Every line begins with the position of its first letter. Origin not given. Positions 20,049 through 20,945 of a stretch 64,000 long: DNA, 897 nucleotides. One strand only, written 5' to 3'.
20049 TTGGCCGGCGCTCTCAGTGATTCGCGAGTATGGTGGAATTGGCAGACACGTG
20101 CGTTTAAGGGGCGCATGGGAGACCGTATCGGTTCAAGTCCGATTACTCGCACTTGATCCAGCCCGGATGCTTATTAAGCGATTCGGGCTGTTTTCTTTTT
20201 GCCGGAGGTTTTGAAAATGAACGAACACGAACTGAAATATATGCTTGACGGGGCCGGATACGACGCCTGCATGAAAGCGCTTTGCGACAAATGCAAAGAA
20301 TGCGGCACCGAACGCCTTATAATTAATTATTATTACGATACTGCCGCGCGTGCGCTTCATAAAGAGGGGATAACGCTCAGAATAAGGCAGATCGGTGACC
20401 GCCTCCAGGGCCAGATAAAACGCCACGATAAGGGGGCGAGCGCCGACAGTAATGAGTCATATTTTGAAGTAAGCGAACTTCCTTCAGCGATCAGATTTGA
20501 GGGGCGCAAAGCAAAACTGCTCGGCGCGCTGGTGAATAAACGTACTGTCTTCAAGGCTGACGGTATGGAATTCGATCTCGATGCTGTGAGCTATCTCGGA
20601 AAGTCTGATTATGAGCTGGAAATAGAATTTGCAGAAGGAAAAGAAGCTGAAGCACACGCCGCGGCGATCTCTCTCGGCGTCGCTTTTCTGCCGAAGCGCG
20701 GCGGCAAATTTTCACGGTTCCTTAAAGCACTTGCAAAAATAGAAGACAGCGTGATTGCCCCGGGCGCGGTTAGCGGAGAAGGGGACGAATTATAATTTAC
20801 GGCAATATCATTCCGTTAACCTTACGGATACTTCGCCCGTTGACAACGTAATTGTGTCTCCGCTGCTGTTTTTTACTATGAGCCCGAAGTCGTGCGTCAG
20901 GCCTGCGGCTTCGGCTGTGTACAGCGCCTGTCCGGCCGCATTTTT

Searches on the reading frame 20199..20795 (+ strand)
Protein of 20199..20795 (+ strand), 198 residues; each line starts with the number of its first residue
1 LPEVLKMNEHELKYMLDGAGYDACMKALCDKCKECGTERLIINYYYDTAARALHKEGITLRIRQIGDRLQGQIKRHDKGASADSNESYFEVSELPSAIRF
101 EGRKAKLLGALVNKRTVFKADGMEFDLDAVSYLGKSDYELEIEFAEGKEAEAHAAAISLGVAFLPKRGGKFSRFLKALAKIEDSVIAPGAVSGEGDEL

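Call 43: search_protein_families(library=pfam, proteins=[window:20199-20795:+], max_evalue=0.00001)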
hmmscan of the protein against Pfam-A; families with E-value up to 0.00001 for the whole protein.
window:20199-20795:+ (198 aa): 1 family
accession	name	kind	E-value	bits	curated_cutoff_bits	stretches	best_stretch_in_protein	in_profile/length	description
PF01928.26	CYTH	-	3.9e-15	56.6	23.2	1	7-149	1-152/179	CYTH domain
